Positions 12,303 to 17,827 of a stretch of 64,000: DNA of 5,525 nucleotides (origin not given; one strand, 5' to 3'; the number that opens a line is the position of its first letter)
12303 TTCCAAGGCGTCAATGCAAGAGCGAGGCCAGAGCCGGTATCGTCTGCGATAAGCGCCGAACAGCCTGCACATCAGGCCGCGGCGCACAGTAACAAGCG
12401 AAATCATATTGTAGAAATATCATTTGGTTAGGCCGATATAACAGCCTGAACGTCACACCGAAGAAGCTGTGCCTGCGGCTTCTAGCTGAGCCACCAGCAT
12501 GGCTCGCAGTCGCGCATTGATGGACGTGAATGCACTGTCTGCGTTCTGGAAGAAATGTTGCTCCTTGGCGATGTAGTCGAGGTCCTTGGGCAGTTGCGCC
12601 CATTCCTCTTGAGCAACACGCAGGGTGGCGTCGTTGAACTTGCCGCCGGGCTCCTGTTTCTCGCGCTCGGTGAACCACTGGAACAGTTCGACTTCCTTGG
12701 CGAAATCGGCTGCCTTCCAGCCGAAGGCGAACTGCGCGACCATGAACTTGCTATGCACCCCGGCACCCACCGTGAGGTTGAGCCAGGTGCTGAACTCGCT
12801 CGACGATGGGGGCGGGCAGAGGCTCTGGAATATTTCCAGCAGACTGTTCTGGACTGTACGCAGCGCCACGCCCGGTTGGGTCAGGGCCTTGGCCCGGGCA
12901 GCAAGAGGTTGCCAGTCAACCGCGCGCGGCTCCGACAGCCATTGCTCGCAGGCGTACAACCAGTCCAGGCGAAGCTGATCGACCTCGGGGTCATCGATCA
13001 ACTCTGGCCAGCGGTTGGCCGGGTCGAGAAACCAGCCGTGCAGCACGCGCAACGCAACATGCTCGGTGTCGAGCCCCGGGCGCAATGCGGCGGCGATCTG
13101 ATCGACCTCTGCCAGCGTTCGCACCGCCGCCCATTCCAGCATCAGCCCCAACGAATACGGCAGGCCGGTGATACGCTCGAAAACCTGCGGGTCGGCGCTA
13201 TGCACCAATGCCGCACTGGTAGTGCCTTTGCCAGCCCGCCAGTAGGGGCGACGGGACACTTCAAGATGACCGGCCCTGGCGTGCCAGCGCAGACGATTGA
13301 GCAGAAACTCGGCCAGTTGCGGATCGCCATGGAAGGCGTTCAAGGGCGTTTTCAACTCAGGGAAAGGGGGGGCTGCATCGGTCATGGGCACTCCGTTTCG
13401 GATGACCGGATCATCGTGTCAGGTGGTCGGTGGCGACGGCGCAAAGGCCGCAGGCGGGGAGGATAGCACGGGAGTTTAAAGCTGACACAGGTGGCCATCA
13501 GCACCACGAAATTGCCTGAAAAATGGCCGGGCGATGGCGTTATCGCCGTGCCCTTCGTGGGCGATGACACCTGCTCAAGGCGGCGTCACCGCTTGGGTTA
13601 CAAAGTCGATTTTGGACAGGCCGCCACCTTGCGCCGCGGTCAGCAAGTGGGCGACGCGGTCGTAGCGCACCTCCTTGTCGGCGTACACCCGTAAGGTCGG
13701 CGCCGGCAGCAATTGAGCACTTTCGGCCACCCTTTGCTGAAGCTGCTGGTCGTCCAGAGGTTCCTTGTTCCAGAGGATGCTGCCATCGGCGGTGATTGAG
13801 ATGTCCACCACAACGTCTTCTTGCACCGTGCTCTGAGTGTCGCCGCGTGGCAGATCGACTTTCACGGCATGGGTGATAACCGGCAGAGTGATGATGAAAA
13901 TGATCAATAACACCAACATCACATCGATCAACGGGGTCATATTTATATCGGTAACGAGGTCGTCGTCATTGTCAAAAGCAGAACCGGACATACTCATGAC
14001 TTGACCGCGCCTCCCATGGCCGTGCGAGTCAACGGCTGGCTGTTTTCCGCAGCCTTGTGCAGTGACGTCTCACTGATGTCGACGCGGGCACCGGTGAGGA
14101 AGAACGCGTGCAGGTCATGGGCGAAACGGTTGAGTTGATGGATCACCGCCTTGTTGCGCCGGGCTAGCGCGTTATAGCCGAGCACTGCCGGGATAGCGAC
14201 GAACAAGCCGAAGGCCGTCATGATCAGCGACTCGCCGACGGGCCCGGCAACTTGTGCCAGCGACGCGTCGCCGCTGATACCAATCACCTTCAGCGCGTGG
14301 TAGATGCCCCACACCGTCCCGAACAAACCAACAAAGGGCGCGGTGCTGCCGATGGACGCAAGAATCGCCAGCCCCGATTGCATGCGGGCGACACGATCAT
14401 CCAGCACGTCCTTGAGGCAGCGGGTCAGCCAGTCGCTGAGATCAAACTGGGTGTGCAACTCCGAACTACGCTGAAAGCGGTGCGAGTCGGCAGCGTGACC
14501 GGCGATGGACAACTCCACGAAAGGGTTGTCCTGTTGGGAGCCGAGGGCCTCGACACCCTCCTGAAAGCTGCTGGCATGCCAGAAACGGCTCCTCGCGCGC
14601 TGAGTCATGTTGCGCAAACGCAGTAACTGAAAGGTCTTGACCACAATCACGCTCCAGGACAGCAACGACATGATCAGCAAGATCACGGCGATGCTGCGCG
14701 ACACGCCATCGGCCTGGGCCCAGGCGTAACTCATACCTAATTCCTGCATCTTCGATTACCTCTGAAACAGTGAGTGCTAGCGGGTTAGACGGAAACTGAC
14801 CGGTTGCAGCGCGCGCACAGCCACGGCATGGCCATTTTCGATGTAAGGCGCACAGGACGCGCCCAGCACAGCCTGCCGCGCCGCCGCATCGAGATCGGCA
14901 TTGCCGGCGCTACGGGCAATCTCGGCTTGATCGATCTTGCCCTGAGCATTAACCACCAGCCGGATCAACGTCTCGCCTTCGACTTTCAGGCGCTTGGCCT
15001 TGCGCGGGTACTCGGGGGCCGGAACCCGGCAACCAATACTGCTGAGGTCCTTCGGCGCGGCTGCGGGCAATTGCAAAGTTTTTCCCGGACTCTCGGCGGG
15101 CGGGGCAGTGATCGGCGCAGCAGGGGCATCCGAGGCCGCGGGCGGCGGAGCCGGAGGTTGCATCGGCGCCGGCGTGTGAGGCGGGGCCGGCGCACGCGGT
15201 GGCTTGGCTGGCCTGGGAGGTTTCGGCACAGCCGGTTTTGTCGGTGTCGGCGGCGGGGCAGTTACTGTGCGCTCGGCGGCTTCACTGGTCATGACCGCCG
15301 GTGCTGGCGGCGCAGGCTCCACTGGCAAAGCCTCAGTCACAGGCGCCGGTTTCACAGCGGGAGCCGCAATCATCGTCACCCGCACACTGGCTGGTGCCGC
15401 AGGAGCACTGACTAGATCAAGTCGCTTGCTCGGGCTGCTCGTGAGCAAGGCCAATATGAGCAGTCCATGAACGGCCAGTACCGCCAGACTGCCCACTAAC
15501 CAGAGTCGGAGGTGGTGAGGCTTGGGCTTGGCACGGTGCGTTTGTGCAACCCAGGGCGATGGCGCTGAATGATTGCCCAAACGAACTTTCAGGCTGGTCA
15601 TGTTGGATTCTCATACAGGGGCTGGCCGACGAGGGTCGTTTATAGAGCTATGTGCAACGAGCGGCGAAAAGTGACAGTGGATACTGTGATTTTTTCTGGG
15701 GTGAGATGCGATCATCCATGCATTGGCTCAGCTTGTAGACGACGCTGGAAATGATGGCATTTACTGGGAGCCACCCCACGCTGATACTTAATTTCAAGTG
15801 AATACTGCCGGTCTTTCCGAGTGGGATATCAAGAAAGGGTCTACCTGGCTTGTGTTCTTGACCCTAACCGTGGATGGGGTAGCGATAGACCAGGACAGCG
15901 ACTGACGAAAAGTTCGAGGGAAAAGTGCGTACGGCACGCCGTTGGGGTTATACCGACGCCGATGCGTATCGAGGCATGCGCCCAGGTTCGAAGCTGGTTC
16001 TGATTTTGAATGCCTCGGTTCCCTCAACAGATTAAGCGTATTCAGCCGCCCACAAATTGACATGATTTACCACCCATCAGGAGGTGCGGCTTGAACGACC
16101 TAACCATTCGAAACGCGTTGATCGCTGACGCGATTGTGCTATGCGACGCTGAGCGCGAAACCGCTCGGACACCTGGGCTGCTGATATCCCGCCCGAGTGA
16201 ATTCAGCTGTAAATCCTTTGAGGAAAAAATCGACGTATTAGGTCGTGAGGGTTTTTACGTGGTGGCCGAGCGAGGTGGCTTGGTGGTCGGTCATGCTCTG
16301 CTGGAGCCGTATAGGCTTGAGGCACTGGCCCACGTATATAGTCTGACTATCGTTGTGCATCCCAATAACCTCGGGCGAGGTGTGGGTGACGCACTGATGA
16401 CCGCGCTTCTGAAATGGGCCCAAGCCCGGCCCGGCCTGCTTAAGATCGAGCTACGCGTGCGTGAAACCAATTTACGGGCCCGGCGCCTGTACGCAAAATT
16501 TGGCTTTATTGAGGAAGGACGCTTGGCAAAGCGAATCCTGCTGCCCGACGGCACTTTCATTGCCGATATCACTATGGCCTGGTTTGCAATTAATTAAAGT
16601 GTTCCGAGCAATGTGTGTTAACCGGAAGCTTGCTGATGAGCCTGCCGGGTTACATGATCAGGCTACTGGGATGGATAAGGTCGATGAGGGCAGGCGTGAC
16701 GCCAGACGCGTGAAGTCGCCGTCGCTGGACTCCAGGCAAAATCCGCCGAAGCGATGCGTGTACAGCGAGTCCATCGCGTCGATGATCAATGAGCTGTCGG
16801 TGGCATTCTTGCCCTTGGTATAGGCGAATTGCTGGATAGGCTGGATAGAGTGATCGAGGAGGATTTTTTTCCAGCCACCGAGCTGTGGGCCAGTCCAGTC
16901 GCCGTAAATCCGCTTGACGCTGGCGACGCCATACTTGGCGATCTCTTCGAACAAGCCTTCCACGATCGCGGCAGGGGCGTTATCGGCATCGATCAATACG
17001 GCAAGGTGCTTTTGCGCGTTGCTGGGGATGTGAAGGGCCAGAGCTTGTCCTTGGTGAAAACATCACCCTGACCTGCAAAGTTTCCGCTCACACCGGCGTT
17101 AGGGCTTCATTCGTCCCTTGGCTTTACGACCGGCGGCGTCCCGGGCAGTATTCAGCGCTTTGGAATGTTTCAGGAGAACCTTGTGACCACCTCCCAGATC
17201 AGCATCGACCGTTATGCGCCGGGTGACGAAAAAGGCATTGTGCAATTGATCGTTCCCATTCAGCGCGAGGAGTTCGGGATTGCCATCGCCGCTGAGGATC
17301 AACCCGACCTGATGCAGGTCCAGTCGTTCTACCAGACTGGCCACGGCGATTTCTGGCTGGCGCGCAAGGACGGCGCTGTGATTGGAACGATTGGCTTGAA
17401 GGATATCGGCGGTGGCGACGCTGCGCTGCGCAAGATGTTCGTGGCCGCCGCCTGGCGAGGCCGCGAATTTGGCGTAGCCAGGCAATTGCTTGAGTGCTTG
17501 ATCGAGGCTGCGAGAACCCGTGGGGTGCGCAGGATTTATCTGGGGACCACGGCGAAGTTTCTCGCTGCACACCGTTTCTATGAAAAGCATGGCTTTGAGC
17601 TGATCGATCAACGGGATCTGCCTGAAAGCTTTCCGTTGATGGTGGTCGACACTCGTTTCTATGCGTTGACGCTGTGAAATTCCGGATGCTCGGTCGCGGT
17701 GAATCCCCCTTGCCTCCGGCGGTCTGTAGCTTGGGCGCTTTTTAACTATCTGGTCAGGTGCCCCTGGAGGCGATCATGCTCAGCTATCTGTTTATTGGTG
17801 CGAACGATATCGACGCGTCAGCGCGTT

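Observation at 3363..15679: Candidate new protease-coupled import island: TonB receptor, private TonB-ExbBD, YddA/BacA-like ABC, TldD/TldE, thioredoxin fusion and ECF sigma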

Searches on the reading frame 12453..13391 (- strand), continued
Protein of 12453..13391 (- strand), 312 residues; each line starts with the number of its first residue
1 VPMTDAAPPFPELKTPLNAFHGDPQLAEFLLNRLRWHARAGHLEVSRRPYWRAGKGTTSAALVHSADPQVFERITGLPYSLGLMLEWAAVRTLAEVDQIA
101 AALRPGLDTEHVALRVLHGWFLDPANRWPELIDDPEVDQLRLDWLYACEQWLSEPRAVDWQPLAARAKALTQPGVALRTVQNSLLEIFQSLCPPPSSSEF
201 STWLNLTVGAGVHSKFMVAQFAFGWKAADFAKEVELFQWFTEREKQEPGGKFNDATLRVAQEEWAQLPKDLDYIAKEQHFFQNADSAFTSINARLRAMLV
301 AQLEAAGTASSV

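Call 70: find_encoding_contigs(protein=P0014, flank=10000, max_places=1)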
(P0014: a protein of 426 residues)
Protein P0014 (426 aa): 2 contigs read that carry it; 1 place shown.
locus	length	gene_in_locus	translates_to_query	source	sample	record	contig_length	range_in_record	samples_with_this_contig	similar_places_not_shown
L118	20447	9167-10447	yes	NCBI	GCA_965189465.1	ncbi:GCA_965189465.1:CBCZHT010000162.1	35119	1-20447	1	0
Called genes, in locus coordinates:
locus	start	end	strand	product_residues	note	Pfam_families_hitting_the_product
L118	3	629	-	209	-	?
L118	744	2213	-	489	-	PF02743:dCache_1 (weak), PF22588:dCache_1_like (weak), PF00990:GGDEF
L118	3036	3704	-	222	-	PF19700:DUF6198 (weak), PF02588:YitT_membrane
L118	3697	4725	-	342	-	PF01212:Beta_elim_lyase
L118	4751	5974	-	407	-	PF01053:Cys_Met_Meta_PP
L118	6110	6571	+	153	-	PF13404:HTH_AsnC-type, PF13412:HTH_24, PF01037:AsnC_trans_reg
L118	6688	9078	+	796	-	PF07660:STN (faint), PF07715:Plug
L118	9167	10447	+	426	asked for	PF00085:Thioredoxin, PF13098:Thioredoxin_2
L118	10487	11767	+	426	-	PF00085:Thioredoxin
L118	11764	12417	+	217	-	PF01470:Peptidase_C15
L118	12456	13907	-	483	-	PF01523:PmbA_TldD_1st, PF19290:PmbA_TldD_2nd, PF19289:PmbA_TldD_3rd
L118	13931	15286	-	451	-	PF01523:PmbA_TldD_1st, PF19290:PmbA_TldD_2nd, PF19289:PmbA_TldD_3rd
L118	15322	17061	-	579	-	PF06472:ABC_membrane_2, PF05992:SbmA_BacA, PF00005:ABC_tran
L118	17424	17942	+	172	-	PF04542:Sigma70_r2 (weak), PF08281:Sigma70_r4_2, PF04545:Sigma70_r4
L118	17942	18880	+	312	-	PF16220:DUF4880, PF04773:FecR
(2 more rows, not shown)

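Call 71: find_encoding_contigs(protein=P0040, flank=10000, max_places=1)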
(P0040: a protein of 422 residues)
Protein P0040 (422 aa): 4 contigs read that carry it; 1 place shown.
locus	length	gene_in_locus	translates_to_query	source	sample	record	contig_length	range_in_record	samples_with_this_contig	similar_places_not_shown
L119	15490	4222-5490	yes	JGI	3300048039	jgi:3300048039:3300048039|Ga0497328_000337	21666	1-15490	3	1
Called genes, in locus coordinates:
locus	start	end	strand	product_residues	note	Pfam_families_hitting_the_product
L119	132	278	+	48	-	PF01037:AsnC_trans_reg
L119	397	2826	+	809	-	PF07660:STN (weak), PF07715:Plug, PF00593:TonB_dep_Rec_b-barrel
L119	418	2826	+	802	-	PF07660:STN (weak), PF07715:Plug, PF00593:TonB_dep_Rec_b-barrel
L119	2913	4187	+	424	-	PF00085:Thioredoxin, PF13098:Thioredoxin_2, PF13905:Thioredoxin_8 (faint)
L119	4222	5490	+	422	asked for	PF00085:Thioredoxin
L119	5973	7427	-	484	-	PF01523:PmbA_TldD_1st, PF19290:PmbA_TldD_2nd, PF19289:PmbA_TldD_3rd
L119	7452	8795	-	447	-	PF01523:PmbA_TldD_1st, PF19290:PmbA_TldD_2nd, PF19289:PmbA_TldD_3rd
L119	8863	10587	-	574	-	PF06472:ABC_membrane_2, PF05992:SbmA_BacA, PF00005:ABC_tran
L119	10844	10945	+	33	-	-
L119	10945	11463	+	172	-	PF04542:Sigma70_r2 (weak), PF08281:Sigma70_r4_2, PF04545:Sigma70_r4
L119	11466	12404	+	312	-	PF16220:DUF4880, PF04773:FecR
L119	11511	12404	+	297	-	PF16220:DUF4880, PF04773:FecR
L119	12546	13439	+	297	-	PF03544:TonB_C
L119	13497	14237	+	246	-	PF01618:MotA_ExbB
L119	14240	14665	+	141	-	PF02472:ExbD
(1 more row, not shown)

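Call 72: find_encoding_contigs(protein=P0060, flank=10000, max_places=1)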
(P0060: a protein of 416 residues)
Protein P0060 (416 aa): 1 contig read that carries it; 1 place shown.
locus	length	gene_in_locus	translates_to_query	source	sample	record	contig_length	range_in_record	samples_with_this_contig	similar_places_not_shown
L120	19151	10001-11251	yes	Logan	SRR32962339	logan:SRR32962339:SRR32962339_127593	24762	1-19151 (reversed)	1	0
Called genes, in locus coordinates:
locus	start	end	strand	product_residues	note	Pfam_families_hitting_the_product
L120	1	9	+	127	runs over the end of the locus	-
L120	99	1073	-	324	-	PF06527:TniQ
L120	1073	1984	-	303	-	PF05621:TniB, PF13401:AAA_22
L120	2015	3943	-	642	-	-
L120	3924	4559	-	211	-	-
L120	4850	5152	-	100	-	PF13560:HTH_31 (faint)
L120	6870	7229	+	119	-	PF00816:Histone_HNS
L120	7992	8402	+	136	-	PF13610:DDE_Tnp_IS240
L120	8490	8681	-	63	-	PF01527:HTH_Tnp_1, PF13384:HTH_23, PF13518:HTH_28 (weak)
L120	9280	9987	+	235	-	PF10411:DsbC_N, PF13098:Thioredoxin_2, PF13462:Thioredoxin_4 (faint)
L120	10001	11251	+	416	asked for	PF00085:Thioredoxin, PF13098:Thioredoxin_2 (weak)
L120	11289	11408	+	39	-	-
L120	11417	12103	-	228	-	-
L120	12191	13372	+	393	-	PF25919:BSH_CusB (faint), PF00364:Biotin_lipoyl (faint), PF25917:BSH_RND, PF25973:BSH_CzcB (weak), PF25876:HH_MFP_RND (weak), PF25944:Beta-barrel_RND, PF25967:RND-MFP_C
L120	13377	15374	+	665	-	PF00005:ABC_tran, PF12704:MacB_PCD, PF02687:FtsX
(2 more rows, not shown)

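Call 83: search_solved_structures(query=L098:4966-7674:+, max_evalue=1e-10)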
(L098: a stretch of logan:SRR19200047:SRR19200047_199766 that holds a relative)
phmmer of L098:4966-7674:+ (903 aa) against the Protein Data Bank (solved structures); distinct sequences matched with E-value up to 1e-10: 46.
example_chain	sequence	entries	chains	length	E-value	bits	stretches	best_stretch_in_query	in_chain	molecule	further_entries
4nnz_A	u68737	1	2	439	3.2e-45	158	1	22-432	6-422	Probable zinc protease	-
3amj_C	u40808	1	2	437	1e-43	153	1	26-423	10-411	zinc peptidase active subunit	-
3ami_A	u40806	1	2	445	1e-43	153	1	26-423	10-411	zinc peptidase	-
5euf_A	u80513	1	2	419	5.6e-25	91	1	26-366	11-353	Protease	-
6b03_A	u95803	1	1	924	1.5e-22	83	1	27-237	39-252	Putative zinc protease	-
6brs_A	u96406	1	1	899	1.5e-22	83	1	28-237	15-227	Putative zinc protease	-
6b05_A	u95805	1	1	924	1e-21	80.2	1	27-237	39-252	Putative zinc protease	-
8q1b_A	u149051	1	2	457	6.7e-19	70.9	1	24-247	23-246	Probable mitochondrial-processing peptidase subunit beta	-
8bep_B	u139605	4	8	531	2.1e-18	69.3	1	9-232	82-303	Probable mitochondrial-processing peptidase subunit beta, mitochondrial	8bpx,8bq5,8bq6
1hr6_B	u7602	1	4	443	6.2e-18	67.7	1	21-260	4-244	MITOCHONDRIAL PROCESSING PEPTIDASE BETA SUBUNIT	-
1hr7_B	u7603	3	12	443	1.6e-17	66.3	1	21-260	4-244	MITOCHONDRIAL PROCESSING PEPTIDASE BETA SUBUNIT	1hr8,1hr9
8ab6_A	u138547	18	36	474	9.3e-17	63.8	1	24-243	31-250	YALI0A14806p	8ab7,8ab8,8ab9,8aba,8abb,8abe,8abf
9ldy_A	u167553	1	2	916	2.2e-16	62.6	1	28-235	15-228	Peptidase, M16 family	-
7v4y_A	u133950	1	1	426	3.9e-16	61.8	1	28-420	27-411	Putative zinc protease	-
9f5x_1M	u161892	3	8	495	1.1e-15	60.2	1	21-246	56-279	MPP-Beta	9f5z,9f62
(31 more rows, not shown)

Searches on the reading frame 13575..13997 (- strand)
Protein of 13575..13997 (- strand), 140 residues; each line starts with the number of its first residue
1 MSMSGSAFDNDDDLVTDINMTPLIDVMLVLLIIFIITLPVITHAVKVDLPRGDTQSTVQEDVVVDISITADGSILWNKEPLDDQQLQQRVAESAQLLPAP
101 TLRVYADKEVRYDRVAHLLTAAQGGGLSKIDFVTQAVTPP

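Call 4: search_protein_families(library=pfam, proteins=[window:13575-13997:-], max_evalue=0.01)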
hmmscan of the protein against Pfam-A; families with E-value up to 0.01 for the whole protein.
window:13575-13997:- (140 aa): 1 family
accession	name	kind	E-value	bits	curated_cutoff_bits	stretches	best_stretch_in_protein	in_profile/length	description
PF02472.21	ExbD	-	1.3e-30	106.5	25.4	1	13-135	3-126/128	Biopolymer transport protein ExbD/TolR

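Call 5: search_protein_families(library=ncbifam, proteins=[window:13575-13997:-], max_evalue=0.01)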
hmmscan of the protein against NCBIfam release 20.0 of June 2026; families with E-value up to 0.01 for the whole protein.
window:13575-13997:- (140 aa): 5 families
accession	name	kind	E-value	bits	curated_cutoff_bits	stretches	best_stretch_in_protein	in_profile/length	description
TIGR02801.1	tolR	equivalog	4.3e-28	98.5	127.3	1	15-135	2-129/129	protein TolR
NF008429.0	PRK11267.1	equivalog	8.5e-21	74.5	216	1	10-135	10-135/141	TonB system transport protein ExbD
NF008248.0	PRK11024.1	equivalog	2.5e-18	66.6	162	1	11-136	9-141/142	colicin uptake protein TolR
TIGR02803.1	ExbD_1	equivalog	1.2e-17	64.2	152.95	1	17-134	3-120/122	TonB system transport protein ExbD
TIGR02804.1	ExbD_2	equivalog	8.5e-12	45.5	123.45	1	17-115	3-100/121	TonB system transport protein ExbD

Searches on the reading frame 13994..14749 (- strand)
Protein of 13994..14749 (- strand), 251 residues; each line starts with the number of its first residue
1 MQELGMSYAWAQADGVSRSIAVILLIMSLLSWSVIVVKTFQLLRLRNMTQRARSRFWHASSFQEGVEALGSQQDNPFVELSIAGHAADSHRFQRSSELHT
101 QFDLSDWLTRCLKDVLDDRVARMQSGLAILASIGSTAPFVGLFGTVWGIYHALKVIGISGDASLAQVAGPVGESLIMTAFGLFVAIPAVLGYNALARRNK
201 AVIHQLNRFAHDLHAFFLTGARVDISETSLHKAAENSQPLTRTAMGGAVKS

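Call 4: search_protein_families(library=pfam, proteins=[window:13994-14749:-], max_evalue=0.01)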
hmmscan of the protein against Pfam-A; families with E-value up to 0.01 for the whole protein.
window:13994-14749:- (251 aa): 1 family
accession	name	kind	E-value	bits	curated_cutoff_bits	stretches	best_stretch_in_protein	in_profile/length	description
PF01618.21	MotA_ExbB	-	2e-31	108.8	22.9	1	103-206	22-125/127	MotA/TolQ/ExbB proton channel family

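Call 5: search_protein_families(library=ncbifam, proteins=[window:13994-14749:-], max_evalue=0.01)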
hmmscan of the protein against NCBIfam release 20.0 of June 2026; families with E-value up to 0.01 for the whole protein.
window:13994-14749:- (251 aa): 6 families
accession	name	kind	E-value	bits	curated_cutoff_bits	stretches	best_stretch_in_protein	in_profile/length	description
TIGR02796.1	tolQ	equivalog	7.1e-49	166.5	221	1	11-215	7-212/216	protein TolQ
TIGR02797.1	exbB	equivalog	1.5e-37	129.5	206.2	1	10-210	6-202/211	tonB-system energizer ExbB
NF008066.0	PRK10801.1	equivalog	1.7e-26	93.2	403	1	12-216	12-216/230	Tol-Pal system protein TolQ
NF007722.0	PRK10414.1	equivalog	1.6e-22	80.2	402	1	10-210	16-213/244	tol-pal system-associated acyl-CoA thioesterase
TIGR02805.1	exbB2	equivalog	4.2e-14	52.9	135.35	1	123-201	51-129/138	TonB-system energizer ExbB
NF005997.1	PRK08124.1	equivalog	0.0008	18.4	340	1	105-183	122-195/259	flagellar motor stator protein MotA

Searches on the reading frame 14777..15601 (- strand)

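Call 4: search_protein_families(library=pfam, proteins=[window:14777-15601:-], max_evalue=0.01)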
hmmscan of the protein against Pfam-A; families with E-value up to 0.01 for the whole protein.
window:14777-15601:- (274 aa): 2 families
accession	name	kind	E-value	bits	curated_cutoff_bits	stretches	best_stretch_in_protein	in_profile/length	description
PF03544.19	TonB_C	-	6.5e-18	65.4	24.6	1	194-272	1-79/79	Gram-negative bacterial TonB protein C-terminal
PF13103.11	TonB_2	-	0.00062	20.3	22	1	206-252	23-69/85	TonB C terminal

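Call 5: search_protein_families(library=ncbifam, proteins=[window:14777-15601:-], max_evalue=0.01)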
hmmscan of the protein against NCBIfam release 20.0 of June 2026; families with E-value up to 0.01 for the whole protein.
window:14777-15601:- (274 aa): 4 families
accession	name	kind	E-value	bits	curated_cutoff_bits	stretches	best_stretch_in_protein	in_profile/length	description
TIGR01352.1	tonB_Cterm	subfamily_domain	1.1e-14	54.5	27.1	1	196-272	1-75/76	TonB family protein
NF038079.1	TonB_sider_MxcH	equivalog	2.1e-10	39.3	925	1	195-273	9-86/792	TonB-dependent siderophore myxochelin receptor MxcH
NF008084.0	PRK10819.1-5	equivalog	1.5e-08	34.9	315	1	39-231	17-206/249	TonB system transport protein TonB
NF008082.0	PRK10819.1-3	equivalog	5.6e-05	23.1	265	1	39-229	17-199/242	TonB system transport protein TonB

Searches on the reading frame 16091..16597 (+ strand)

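Call 30: search_protein_families(library=pfam, proteins=[window:16091-16597:+], max_evalue=0.001)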
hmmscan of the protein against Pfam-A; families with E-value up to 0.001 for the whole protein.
window:16091-16597:+ (168 aa): 5 families
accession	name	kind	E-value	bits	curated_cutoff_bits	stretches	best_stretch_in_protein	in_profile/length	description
PF00583.31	Acetyltransf_1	-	1.6e-17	64.3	20.7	1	49-139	28-116/116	Acetyltransferase (GNAT) family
PF13508.13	Acetyltransf_7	-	3.7e-13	50.1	27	1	54-140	3-83/84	Acetyltransferase (GNAT) domain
PF13673.13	Acetyltransf_10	-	3.1e-08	34.1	23.6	1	41-143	20-111/128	Acetyltransferase (GNAT) domain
PF13302.13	Acetyltransf_3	-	3.7e-08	34.6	25.4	1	4-139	2-137/138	Acetyltransferase (GNAT) domain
PF13523.12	Acetyltransf_8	-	0.00073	19.6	27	1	90-144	88-142/145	Acetyltransferase (GNAT) domain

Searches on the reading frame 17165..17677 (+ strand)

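Call 30: search_protein_families(library=pfam, proteins=[window:17165-17677:+], max_evalue=0.001)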
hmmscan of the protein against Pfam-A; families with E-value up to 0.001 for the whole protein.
window:17165-17677:+ (170 aa): 5 families
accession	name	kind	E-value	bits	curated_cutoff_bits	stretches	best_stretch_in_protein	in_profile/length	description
PF00583.31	Acetyltransf_1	-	9.4e-19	68.2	20.7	1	47-144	18-116/116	Acetyltransferase (GNAT) family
PF13508.13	Acetyltransf_7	-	4.8e-16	59.3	27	1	60-145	2-83/84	Acetyltransferase (GNAT) domain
PF13673.13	Acetyltransf_10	-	1.9e-10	41.2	23.6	1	53-149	23-112/128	Acetyltransferase (GNAT) domain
PF13302.13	Acetyltransf_3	-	5.2e-06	27.6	25.4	1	56-145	50-138/138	Acetyltransferase (GNAT) domain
PF13420.13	Acetyltransf_4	-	2.3e-05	24.9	24.3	1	63-147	51-137/155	Acetyltransferase (GNAT) domain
